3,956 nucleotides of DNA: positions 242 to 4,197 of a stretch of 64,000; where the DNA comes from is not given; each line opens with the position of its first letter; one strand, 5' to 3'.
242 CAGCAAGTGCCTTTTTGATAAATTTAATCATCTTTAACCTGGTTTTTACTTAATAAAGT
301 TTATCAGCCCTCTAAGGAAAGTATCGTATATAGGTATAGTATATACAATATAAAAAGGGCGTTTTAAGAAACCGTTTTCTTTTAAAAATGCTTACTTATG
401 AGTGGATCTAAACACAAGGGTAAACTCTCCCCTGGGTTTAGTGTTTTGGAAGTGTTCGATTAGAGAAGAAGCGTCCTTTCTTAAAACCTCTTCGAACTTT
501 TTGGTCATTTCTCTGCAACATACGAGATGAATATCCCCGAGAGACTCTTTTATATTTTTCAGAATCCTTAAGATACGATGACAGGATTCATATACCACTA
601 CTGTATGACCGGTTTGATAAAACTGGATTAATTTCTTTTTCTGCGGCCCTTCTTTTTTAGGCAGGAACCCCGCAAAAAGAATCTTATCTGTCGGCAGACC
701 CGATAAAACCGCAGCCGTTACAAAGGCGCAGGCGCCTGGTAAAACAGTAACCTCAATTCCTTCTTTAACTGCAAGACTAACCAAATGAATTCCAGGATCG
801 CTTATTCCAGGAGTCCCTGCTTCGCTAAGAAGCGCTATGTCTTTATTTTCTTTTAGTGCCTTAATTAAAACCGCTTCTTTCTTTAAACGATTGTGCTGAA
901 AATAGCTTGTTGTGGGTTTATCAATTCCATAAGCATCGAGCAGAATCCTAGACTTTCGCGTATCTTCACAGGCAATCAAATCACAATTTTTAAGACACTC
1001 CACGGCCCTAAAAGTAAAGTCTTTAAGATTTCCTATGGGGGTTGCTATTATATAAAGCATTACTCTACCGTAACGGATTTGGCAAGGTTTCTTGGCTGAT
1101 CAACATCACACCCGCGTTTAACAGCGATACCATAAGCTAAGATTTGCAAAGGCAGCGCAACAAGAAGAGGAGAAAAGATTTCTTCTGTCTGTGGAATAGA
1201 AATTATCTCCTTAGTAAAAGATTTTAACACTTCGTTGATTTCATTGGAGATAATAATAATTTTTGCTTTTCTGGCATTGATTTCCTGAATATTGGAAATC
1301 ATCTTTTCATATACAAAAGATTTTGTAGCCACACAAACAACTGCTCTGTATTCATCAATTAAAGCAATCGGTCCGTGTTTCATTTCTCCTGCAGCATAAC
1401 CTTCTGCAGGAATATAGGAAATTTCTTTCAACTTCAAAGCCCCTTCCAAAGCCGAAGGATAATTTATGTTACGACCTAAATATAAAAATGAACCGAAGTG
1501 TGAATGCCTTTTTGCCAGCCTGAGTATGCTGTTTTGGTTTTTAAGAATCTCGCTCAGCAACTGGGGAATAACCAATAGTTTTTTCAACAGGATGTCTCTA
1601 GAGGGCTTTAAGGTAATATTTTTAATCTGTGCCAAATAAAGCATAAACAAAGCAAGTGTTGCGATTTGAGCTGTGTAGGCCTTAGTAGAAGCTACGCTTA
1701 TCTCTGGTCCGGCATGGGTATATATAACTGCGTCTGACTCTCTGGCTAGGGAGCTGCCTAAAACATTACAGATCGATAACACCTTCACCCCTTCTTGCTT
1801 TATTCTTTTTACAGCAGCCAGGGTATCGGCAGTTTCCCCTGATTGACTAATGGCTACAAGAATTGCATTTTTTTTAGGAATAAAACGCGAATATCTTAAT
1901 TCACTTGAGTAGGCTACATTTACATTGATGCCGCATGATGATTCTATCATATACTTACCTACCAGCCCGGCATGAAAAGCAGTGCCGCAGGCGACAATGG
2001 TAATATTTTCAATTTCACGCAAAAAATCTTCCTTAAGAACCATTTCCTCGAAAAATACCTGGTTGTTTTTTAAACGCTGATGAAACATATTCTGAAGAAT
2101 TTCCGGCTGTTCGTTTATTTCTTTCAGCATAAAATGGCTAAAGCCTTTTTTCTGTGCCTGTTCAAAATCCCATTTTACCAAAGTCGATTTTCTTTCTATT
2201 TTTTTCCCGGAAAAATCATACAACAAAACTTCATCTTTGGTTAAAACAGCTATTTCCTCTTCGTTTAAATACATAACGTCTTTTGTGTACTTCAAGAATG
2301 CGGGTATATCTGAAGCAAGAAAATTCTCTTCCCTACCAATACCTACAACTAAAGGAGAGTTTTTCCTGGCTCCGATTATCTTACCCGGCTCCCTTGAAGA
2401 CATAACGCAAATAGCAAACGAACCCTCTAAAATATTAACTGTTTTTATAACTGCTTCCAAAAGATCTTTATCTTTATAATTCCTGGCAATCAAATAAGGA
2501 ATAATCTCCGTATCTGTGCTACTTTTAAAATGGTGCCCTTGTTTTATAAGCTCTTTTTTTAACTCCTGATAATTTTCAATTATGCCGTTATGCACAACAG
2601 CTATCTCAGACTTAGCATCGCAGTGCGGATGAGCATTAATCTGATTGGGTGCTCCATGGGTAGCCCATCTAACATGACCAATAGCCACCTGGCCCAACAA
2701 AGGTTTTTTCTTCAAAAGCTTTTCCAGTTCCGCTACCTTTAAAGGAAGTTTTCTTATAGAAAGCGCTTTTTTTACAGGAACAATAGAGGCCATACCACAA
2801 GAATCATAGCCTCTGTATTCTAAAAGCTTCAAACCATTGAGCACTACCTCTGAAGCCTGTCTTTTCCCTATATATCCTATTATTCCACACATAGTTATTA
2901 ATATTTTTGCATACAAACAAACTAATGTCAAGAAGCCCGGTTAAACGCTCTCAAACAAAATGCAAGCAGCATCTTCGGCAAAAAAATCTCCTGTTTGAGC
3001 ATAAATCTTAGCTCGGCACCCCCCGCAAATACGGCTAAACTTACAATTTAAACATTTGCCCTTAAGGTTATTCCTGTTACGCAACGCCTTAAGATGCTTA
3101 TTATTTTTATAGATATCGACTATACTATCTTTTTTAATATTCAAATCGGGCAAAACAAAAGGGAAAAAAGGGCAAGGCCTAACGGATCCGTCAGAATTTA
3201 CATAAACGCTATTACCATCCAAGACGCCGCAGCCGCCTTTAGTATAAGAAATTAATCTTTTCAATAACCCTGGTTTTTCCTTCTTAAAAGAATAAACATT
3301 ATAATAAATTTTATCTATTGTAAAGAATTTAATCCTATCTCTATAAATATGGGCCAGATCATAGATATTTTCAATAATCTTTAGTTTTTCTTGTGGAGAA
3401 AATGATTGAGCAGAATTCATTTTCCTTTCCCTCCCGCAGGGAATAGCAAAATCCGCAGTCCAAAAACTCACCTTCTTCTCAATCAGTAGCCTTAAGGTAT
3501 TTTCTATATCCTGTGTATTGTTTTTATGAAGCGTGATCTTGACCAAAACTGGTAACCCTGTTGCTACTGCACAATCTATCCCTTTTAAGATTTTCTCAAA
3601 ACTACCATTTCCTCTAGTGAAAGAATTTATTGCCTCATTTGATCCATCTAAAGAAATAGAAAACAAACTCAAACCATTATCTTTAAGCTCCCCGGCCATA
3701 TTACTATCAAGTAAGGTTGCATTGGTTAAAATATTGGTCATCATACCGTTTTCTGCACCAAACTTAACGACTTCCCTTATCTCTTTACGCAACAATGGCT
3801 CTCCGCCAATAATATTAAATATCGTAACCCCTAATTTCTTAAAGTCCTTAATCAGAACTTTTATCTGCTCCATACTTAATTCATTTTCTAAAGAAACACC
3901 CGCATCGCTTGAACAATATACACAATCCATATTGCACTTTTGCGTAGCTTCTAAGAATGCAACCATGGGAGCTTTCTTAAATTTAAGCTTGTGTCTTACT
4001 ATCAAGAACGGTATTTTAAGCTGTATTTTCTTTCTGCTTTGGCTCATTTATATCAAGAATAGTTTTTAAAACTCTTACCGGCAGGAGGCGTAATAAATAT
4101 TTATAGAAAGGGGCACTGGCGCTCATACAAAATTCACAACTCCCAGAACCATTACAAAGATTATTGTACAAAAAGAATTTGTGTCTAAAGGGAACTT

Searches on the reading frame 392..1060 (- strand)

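Call 36: search_protein_families(library=pfam, proteins=[window:392-1060:-], max_evalue=0.00001)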
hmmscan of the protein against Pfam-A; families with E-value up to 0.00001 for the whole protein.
window:392-1060:- (222 aa): 1 family
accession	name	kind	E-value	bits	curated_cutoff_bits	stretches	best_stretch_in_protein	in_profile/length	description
PF00590.25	TP_methylase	-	3.3e-34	119.1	27.8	1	1-199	1-210/212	Tetrapyrrole (Corrin/Porphyrin) Methylases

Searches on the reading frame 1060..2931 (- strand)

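Call 36: search_protein_families(library=pfam, proteins=[window:1060-2931:-], max_evalue=0.00001)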
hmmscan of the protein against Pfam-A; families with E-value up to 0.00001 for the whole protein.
window:1060-2931:- (623 aa): 3 families
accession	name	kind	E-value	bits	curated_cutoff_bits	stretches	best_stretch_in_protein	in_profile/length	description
PF01380.27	SIS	-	8.2e-46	155.5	25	2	304-430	2-129/131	SIS domain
PF13522.11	GATase_6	-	2.9e-19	69.8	27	1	80-203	10-124/130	Glutamine amidotransferase domain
PF13537.11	GATase_7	-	3.3e-16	59.9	25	1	100-213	13-122/123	Glutamine amidotransferase domain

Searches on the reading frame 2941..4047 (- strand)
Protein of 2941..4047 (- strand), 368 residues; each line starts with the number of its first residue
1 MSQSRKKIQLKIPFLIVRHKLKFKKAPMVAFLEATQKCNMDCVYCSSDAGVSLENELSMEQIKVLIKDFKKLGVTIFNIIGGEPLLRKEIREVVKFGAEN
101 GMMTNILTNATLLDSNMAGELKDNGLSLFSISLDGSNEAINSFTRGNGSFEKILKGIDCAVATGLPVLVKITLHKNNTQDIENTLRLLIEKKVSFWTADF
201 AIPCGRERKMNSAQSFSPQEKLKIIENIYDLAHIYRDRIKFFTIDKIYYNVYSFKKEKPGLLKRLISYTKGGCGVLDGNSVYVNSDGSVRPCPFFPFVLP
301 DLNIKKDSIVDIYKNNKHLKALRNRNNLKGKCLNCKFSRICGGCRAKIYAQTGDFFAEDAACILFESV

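Call 36: search_protein_families(library=pfam, proteins=[window:2941-4047:-], max_evalue=0.00001)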
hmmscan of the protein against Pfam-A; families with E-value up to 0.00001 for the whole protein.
window:2941-4047:- (368 aa): 2 families
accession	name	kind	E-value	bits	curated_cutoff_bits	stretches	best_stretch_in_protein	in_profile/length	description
PF04055.27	Radical_SAM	-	2.9e-27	96.3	29.5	1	34-188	3-166/166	Radical SAM superfamily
PF13186.11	SPASM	-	1.1e-06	29.2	21.5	1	278-336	5-67/67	Iron-sulfur cluster-binding domain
